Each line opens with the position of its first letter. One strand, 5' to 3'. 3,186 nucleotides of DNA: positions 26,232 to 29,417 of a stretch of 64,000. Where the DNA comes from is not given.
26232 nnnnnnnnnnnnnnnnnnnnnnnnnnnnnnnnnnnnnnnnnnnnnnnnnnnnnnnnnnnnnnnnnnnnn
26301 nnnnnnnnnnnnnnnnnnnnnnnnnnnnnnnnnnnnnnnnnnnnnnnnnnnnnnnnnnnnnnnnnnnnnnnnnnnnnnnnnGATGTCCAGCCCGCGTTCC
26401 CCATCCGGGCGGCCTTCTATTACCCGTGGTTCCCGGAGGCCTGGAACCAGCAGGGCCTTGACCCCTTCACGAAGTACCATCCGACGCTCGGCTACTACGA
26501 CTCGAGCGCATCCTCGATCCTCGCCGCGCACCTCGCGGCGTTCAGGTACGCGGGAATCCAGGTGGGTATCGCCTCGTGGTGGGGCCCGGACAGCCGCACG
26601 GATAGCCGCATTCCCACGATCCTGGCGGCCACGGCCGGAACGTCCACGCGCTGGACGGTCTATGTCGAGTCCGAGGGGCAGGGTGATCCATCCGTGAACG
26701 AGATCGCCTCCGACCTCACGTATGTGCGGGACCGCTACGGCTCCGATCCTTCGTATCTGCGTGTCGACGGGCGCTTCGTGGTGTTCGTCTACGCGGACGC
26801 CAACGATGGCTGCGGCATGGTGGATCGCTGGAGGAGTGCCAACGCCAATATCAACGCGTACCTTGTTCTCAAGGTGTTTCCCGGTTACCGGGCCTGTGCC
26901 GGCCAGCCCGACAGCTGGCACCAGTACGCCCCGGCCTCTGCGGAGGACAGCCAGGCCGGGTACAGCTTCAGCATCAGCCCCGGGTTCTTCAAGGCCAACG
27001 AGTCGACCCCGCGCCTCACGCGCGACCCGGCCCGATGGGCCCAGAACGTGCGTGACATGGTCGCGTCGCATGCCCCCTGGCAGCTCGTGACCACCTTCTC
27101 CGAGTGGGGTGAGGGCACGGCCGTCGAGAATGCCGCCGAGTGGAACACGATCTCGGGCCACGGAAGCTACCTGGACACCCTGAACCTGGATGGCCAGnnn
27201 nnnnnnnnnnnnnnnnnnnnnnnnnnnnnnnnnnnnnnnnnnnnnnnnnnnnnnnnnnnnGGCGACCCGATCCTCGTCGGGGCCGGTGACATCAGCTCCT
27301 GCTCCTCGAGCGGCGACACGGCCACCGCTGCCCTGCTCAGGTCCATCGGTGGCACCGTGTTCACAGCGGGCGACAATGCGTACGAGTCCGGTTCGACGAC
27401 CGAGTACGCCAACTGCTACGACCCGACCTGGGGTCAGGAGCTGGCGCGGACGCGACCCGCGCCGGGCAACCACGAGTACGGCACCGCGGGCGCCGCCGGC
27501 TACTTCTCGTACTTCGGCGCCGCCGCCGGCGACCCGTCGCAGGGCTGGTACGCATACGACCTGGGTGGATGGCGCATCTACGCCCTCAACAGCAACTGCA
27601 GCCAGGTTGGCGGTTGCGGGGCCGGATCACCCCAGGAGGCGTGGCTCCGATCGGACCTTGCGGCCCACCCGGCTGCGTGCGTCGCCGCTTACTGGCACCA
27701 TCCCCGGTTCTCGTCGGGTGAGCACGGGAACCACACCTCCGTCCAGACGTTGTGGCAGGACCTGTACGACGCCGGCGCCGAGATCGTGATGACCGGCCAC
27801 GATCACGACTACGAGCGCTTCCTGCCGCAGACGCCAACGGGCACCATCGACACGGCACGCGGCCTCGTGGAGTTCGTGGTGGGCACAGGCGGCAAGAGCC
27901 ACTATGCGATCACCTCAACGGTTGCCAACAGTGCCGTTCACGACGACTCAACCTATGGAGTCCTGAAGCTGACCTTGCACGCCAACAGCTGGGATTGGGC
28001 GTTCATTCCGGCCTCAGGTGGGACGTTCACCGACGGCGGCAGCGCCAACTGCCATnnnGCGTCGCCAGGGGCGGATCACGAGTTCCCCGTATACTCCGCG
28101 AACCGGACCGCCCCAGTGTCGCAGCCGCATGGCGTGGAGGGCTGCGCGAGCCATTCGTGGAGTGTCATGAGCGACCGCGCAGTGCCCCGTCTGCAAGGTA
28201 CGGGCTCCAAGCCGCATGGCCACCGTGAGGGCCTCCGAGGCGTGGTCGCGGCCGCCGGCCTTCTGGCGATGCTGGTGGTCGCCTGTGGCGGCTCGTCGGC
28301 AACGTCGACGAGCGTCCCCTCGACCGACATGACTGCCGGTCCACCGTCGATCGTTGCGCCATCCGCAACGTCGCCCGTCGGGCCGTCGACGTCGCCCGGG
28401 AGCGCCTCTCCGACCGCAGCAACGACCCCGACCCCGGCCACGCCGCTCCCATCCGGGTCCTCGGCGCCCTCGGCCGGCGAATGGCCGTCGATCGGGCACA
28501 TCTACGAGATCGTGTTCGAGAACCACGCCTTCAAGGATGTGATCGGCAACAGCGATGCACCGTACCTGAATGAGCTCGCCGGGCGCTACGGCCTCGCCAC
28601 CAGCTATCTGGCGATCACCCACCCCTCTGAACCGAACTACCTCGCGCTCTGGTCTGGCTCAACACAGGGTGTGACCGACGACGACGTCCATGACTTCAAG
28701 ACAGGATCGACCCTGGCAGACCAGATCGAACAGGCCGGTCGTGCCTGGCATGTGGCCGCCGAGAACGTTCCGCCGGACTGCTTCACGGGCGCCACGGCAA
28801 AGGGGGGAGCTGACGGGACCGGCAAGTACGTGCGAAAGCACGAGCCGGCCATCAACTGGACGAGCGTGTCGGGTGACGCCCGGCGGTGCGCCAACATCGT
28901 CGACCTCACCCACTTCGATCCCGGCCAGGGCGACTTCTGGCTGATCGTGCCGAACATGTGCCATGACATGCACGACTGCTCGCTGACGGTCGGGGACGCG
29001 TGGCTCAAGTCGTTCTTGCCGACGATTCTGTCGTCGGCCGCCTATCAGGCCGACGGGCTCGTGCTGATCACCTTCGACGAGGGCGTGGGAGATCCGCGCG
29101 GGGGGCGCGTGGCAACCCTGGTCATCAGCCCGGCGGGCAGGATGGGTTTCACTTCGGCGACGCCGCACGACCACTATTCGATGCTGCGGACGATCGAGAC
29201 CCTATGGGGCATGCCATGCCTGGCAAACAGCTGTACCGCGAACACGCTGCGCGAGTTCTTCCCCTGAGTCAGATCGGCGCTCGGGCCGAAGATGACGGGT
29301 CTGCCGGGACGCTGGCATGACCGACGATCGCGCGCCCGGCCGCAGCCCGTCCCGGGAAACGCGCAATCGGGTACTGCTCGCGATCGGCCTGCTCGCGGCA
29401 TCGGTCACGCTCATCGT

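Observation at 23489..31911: Three GH99-like domain proteins, two fused to C-terminal metallophosphatase domains (paralogous secreted enzymes)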

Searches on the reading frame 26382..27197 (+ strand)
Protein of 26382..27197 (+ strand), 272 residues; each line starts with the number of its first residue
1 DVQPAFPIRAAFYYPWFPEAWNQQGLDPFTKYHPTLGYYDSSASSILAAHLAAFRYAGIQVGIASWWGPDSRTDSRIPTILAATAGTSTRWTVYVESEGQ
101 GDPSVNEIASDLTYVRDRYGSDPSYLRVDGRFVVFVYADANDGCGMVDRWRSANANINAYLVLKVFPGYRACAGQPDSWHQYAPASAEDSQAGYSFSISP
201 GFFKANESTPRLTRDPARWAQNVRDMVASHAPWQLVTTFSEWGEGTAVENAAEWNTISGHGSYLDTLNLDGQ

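Call 31: search_solved_structures(query=A2, max_evalue=0.01, show_alignments=2)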
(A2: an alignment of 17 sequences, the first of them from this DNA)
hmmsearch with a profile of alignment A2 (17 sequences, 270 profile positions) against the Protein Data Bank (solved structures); distinct sequences matched with E-value up to 0.01: 10.
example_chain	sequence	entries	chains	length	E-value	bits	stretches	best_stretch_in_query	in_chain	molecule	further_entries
4acz_B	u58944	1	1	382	8.9e-25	91.3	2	30-138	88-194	ENDO-ALPHA-MANNOSIDASE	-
4acy_A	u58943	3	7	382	1.1e-24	91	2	30-138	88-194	ENDO-ALPHA-MANNOSIDASE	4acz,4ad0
4ad1_A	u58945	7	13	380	3.1e-22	82.9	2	30-138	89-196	GLYCOSYL HYDROLASE FAMILY 71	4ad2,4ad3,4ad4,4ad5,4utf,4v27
5lyr_A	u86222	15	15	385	3.3e-22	82.9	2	30-138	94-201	Glycosyl hydrolase family 71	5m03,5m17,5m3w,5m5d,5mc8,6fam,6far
4v28_A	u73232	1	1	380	9.3e-22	81.4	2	30-138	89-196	GLYCOSYL HYDROLASE FAMILY 71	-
5mel_A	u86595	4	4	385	9.9e-22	81.3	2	30-138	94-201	Glycosyl hydrolase family 71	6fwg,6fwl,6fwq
6fwo_A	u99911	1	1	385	3e-21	79.7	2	30-138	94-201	Glycosyl hydrolase family 71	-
6zdc_A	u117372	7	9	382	3.9e-18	69.5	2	30-131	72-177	Glycoprotein endo-alpha-1,2-mannosidase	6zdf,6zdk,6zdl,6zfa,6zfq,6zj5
6zfn_AAA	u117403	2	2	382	1e-17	68.1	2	30-131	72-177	Glycoprotein endo-alpha-1,2-mannosidase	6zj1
5ngw_A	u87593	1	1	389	6.2e-05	26.2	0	99-154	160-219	OpGH99A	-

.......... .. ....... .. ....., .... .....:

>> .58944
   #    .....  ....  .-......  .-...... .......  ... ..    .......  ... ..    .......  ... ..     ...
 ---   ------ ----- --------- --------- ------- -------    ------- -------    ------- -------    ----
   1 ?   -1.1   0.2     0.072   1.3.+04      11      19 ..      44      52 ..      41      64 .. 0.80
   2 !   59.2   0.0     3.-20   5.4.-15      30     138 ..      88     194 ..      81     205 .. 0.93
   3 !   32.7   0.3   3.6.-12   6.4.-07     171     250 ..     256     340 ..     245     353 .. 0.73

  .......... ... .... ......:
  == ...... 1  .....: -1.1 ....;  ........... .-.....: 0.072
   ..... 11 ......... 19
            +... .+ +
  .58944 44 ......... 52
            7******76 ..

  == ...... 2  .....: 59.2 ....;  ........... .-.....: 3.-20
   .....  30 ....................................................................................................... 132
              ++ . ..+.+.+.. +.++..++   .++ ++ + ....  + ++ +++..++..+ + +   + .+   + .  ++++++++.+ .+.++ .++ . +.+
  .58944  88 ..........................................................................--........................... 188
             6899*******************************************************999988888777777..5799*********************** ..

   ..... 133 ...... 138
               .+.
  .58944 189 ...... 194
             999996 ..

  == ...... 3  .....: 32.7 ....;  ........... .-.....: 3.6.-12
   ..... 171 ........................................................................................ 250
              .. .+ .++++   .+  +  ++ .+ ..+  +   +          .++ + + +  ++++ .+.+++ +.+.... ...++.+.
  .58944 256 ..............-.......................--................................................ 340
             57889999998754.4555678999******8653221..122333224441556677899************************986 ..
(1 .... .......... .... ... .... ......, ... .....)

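Call 51: search_protein_representatives(protein=window:26382-27197:+)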
Query: 272 residues. Proteins with E-value up to 0.001 (for the whole library): 2551; up to 1e-10: 1356; up to 1e-30: 635. The best 150 are listed.
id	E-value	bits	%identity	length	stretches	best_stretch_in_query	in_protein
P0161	3.7e-136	469.8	74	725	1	1-271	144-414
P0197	6.0e-124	429.7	68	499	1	1-272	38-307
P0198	6.2e-124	429.7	67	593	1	1-271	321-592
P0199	2.8e-122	424.2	68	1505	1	1-271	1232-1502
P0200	7.2e-120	416.3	65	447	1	1-271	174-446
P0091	2.0e-119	414.8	66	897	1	1-271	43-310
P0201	2.6e-119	414.5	65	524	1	1-271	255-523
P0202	2.1e-116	405.0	66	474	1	1-268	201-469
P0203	2.3e-116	404.8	66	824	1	1-271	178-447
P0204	5.8e-116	403.5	67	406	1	8-271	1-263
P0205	1.0e-115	402.7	66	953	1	1-271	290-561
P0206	1.9e-115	401.8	64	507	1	1-272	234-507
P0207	4.8e-115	400.5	64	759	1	1-271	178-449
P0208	6.2e-111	387.0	60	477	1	2-269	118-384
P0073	8.1e-111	386.6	63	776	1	1-271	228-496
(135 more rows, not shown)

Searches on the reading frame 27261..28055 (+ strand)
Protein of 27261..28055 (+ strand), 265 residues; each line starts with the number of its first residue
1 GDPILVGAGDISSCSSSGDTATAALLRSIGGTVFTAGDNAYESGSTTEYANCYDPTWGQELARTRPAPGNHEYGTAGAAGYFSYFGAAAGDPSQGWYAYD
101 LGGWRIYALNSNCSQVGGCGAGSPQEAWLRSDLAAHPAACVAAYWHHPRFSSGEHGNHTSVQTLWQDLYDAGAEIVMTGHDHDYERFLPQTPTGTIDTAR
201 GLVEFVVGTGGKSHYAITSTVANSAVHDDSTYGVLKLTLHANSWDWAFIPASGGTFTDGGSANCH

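Call 70: search_solved_structures(query=A5, max_evalue=0.001, show_alignments=2)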
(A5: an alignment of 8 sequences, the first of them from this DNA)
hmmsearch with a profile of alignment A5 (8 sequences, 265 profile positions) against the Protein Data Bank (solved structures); distinct sequences matched with E-value up to 0.001: 16.
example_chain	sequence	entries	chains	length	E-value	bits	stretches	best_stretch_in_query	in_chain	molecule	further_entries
6gja_A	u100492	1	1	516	1.9e-10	43.9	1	49-219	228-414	Purple acid phosphatase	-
6git_A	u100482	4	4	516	3.1e-10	43.3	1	57-219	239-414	Purple acid phosphatase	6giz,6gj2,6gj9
6ofd_A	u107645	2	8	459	3.1e-07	33.4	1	28-187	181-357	Fe(3+)-Zn(2+) purple acid phosphatase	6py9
2qfp_A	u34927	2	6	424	3.2e-07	33.4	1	28-187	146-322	Purple acid phosphatase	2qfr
4dhl_A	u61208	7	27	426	3.2e-07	33.4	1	28-187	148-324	Purple acid phosphatase | Fe(3+)-Zn(2+) purple acid phosphatase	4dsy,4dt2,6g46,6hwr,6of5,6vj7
8brn_A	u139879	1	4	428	3.3e-07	33.4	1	28-187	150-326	Fe(3+)-Zn(2+) purple acid phosphatase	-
1kbp_A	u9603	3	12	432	3.4e-07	33.3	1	28-187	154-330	PURPLE ACID PHOSPHATASE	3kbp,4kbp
6hwr_D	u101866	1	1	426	3.4e-07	33.3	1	28-187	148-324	Fe(3+)-Zn(2+) purple acid phosphatase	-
1xzw_A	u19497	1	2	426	4.9e-07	32.8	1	9-188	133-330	purple acid phosphatase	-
3zk4_A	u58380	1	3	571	1.5e-06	31.2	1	33-239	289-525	DIPHOSPHONUCLEOTIDE PHOSPHATASE 1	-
2bq8_X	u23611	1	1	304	4.4e-06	29.7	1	123-192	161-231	TARTRATE-RESISTANT ACID PHOSPHATASE TYPE 5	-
1war_A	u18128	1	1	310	4.6e-06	29.6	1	123-192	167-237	HUMAN PURPLE ACID PHOSPHATASE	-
1qfc_A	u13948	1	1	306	5.8e-06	29.3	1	122-192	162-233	PROTEIN (PURPLE ACID PHOSPHATASE)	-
1qhw_A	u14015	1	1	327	7.2e-06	29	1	122-192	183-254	PROTEIN (PURPLE ACID PHOSPHATASE)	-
1ute_A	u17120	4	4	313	6.6e-05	25.8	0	123-191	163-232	PROTEIN (II PURPLE ACID PHOSPHATASE) | Tartrate-resistant acid phosphatase type 5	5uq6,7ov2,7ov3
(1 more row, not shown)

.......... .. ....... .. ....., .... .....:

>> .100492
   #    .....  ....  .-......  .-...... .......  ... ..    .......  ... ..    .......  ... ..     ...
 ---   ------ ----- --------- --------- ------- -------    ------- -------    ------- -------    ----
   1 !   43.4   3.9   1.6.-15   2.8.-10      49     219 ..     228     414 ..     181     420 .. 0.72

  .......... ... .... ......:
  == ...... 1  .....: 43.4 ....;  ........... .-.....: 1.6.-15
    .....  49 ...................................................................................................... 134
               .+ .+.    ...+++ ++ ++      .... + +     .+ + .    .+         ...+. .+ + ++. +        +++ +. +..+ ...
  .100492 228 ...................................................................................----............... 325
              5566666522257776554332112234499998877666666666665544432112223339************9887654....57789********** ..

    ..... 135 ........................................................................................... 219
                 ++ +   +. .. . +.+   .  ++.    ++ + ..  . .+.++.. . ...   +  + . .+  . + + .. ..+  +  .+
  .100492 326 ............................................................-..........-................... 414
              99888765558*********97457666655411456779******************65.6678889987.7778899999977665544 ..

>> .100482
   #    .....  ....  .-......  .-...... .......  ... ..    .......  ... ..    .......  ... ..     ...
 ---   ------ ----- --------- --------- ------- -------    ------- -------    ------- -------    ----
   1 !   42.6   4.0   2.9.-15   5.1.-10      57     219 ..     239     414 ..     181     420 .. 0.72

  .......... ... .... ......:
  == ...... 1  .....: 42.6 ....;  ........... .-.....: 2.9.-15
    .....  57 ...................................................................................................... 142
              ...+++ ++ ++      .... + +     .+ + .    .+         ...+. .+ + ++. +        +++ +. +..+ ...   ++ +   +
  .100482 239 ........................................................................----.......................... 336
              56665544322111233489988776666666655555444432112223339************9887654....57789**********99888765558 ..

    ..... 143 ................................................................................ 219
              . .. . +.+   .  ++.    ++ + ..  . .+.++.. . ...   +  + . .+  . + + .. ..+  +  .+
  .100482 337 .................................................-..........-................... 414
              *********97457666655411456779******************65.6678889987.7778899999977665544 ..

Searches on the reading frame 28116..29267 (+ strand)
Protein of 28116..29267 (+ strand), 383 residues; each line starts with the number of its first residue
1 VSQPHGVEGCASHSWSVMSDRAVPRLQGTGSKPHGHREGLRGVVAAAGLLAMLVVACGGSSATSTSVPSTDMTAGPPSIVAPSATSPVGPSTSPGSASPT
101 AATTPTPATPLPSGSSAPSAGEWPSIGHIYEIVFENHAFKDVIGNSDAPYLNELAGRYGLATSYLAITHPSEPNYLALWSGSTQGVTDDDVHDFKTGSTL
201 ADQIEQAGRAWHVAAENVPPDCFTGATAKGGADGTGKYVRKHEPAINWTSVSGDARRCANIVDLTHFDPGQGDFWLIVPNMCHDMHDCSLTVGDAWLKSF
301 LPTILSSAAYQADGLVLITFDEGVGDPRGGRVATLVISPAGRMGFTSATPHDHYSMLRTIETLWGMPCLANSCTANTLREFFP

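Call 4: search_protein_families(library=pfam, proteins=[window:28116-29267:+], max_evalue=0.01)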
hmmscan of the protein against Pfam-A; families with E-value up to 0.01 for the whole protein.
window:28116-29267:+ (383 aa): 1 family
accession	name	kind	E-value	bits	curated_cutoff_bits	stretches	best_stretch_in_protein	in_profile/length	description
PF04185.19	Phosphoesterase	-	1.3e-26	94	23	1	145-367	104-356/356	Phosphoesterase family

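Call 5: search_protein_families(library=ncbifam, proteins=[window:28116-29267:+], max_evalue=0.01)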
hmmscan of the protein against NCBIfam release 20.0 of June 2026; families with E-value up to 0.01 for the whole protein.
window:28116-29267:+ (383 aa): 2 families
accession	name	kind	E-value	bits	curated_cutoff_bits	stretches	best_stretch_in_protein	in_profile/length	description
TIGR03396.1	PC_PLC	equivalog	3.4e-05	22.5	580.25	0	329-366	388-425/688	phosphocholine-specific phospholipase C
TIGR03397.1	acid_phos_Burk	subfamily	0.0033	16.7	362.75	1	291-370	366-456/483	acid phosphatase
